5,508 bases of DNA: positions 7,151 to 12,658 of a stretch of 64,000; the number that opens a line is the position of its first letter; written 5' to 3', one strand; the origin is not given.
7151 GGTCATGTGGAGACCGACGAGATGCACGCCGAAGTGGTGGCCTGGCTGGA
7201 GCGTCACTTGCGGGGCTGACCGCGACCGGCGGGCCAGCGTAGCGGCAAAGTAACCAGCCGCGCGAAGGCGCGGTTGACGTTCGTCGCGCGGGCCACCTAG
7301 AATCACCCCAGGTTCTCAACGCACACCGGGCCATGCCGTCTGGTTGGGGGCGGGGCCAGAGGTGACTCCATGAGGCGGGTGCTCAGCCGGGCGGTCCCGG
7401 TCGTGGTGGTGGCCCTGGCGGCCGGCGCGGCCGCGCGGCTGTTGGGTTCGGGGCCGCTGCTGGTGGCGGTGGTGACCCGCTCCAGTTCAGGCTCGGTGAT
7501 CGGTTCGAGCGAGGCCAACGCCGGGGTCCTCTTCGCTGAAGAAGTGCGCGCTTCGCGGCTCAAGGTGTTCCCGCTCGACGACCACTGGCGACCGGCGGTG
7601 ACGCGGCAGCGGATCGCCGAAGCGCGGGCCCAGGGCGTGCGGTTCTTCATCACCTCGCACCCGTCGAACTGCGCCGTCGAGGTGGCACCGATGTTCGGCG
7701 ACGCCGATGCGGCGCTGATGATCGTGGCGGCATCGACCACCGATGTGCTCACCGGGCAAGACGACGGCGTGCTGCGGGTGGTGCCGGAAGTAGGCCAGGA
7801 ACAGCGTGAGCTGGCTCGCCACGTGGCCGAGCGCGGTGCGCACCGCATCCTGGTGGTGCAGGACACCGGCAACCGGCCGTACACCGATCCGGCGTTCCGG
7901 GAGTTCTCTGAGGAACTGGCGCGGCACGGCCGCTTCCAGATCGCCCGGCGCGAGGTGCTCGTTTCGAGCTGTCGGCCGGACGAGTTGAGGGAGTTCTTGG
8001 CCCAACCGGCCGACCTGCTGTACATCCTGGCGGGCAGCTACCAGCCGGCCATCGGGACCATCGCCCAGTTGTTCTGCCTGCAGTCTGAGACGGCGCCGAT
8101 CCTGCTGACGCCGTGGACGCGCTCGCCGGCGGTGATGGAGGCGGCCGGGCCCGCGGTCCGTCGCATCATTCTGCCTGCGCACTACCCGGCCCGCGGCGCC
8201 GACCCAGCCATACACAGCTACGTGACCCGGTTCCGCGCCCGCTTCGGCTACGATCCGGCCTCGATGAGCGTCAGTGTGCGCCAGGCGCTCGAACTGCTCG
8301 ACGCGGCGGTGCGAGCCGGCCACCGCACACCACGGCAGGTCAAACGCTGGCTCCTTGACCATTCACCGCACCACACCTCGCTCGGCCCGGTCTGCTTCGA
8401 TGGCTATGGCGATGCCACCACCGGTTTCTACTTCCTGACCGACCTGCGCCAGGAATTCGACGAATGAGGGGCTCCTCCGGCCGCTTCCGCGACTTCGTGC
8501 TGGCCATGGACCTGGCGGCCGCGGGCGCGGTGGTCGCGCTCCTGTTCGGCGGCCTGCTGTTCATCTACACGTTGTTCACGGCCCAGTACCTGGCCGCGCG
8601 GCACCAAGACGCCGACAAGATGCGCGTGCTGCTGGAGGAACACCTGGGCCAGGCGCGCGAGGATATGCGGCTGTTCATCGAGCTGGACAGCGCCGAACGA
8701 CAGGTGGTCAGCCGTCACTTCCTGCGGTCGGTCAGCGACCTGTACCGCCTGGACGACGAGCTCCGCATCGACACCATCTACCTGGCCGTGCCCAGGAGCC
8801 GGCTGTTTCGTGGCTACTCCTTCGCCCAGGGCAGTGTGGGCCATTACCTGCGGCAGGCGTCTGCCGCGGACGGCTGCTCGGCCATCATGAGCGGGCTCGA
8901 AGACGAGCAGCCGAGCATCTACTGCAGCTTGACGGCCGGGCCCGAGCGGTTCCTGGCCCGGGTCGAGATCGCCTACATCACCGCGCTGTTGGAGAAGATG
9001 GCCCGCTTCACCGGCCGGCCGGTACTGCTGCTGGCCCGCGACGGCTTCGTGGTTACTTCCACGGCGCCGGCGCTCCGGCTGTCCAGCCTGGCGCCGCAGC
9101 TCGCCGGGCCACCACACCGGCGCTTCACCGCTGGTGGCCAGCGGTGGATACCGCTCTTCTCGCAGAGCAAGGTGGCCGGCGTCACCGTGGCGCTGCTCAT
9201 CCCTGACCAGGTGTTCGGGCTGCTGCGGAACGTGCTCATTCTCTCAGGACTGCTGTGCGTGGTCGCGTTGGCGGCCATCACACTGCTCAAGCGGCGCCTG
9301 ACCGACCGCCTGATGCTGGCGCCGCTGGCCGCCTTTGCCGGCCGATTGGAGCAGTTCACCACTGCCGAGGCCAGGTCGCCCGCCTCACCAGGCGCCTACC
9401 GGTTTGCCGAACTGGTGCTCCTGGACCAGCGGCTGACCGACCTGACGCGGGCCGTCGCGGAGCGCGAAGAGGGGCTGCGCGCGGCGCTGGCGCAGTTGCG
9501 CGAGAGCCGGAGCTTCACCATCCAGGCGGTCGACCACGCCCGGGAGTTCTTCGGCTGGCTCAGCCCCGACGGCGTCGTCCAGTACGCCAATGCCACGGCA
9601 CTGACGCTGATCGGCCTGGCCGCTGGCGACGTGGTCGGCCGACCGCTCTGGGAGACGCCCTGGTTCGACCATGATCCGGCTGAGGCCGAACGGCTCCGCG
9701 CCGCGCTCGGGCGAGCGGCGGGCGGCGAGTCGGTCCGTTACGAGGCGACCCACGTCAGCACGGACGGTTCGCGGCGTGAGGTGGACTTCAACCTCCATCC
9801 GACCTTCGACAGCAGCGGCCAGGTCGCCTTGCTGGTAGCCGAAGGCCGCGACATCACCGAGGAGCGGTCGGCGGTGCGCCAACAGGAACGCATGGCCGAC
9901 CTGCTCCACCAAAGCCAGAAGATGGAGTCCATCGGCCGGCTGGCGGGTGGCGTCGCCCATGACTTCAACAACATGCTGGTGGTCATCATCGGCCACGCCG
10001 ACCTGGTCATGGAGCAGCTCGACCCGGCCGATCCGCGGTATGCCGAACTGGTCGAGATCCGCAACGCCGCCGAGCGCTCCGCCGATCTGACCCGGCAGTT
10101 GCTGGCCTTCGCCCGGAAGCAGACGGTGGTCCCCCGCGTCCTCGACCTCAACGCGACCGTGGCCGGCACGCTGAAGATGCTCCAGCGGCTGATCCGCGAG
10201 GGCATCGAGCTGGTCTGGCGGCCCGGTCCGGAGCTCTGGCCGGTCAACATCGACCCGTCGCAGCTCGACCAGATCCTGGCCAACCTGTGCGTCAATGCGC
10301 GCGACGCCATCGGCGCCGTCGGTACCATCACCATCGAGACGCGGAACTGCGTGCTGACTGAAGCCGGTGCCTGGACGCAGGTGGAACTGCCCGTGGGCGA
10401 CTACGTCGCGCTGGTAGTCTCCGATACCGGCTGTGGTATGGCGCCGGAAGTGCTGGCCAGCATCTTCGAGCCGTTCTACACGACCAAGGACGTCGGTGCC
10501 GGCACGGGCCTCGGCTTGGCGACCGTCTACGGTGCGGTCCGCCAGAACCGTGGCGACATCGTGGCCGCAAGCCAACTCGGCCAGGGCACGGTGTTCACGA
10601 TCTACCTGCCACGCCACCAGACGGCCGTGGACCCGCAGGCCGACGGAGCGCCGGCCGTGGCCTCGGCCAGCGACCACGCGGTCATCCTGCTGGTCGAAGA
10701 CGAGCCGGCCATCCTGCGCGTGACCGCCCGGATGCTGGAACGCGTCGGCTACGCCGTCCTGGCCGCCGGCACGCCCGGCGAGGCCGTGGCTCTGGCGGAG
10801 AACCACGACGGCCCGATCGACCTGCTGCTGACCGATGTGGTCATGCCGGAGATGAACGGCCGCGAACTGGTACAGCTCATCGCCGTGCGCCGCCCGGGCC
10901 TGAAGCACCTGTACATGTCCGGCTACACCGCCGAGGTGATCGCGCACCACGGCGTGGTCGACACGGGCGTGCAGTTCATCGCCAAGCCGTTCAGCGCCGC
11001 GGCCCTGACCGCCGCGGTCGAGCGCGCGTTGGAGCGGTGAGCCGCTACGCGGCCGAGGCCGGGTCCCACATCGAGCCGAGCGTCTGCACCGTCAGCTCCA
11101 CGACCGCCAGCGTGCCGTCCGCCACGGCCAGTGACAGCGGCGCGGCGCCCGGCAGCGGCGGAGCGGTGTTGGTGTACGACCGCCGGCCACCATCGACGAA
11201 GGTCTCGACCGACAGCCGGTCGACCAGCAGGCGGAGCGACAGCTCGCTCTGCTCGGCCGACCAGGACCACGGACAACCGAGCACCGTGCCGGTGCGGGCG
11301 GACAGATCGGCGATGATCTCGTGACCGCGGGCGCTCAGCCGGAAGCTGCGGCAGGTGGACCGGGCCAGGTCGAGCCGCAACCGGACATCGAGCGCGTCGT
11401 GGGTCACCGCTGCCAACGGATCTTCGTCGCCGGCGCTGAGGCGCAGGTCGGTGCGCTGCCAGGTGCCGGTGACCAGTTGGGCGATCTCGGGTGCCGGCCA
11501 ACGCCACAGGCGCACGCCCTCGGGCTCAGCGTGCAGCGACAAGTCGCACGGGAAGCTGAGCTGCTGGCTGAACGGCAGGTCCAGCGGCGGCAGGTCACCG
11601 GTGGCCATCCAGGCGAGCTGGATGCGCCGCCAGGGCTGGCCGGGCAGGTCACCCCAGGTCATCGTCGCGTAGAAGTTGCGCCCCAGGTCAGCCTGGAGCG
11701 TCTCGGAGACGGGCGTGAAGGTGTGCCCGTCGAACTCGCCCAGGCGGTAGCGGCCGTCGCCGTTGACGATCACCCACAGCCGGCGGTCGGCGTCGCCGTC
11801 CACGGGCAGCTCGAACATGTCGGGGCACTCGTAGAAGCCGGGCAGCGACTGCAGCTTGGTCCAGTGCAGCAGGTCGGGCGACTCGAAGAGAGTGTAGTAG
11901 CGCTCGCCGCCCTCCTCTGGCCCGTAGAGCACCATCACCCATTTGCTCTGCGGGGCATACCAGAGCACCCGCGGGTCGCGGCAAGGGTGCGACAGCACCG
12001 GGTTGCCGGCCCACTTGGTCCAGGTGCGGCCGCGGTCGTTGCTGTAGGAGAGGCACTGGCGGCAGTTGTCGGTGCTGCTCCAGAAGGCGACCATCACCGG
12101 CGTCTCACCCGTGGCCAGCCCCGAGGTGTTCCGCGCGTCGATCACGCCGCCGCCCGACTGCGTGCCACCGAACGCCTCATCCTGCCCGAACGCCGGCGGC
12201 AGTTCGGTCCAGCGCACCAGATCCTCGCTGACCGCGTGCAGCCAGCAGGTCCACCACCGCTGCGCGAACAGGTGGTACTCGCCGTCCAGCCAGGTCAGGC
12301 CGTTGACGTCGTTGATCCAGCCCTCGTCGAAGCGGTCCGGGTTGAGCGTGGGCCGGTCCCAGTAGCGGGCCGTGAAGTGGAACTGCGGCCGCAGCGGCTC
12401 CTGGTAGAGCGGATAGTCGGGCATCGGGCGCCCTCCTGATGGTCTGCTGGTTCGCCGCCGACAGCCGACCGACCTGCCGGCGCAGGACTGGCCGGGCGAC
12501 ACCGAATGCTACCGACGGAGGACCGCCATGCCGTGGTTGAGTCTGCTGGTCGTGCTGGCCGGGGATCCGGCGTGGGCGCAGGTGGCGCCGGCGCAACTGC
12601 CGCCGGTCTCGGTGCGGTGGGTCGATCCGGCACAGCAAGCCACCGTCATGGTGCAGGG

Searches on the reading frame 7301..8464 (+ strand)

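Call 16: search_protein_families(library=pfam, proteins=[window:7301-8464:+], max_evalue=0.0001)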
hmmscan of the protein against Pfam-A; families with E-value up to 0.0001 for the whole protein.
window:7301-8464:+ (388 aa): 1 family
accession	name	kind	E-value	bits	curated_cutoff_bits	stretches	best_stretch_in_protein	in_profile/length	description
PF13458.12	Peripla_BP_6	-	9.8e-12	45.6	31.7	1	57-351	7-308/343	Periplasmic binding protein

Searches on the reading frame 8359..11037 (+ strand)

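Call 16: search_protein_families(library=pfam, proteins=[window:8359-11037:+], max_evalue=0.0001)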
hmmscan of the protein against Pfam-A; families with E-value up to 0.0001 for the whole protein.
window:8359-11037:+ (893 aa): 6 families
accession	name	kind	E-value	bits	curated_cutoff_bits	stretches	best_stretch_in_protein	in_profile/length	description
PF02518.31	HATPase_c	-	2.2e-20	73.6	26.4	1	632-753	2-110/111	Histidine kinase-, DNA gyrase B-, and HSP90-like ATPase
PF00072.30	Response_reg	-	2e-19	70.2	30.2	1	776-888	1-111/111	Response regulator receiver domain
PF08448.16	PAS_4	-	8.4e-18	65.1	23.1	1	392-503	2-109/110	PAS fold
PF13426.13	PAS_9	-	1.1e-11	45.4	27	1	402-501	8-103/103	PAS domain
PF00989.32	PAS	-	1.2e-07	32.1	22.6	1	400-499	16-113/113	PAS fold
PF00512.31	HisKA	-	1.9e-05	25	26.9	1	526-588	3-64/66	His Kinase A (phospho-acceptor) domain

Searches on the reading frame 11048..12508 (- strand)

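Call 16: search_protein_families(library=pfam, proteins=[window:11048-12508:-], max_evalue=0.0001)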
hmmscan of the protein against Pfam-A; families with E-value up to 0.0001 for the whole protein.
window:11048-12508:- (487 aa): 2 families
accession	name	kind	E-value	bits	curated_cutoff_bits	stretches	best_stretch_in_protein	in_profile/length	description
PF00251.26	Glyco_hydro_32N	-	2.9e-45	155.6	22.1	1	62-338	6-307/307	Glycosyl hydrolases family 32 N-terminal domain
PF08244.19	Glyco_hydro_32C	-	4.9e-08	33.6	21.9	1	416-474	100-156/158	Glycosyl hydrolases family 32 C terminal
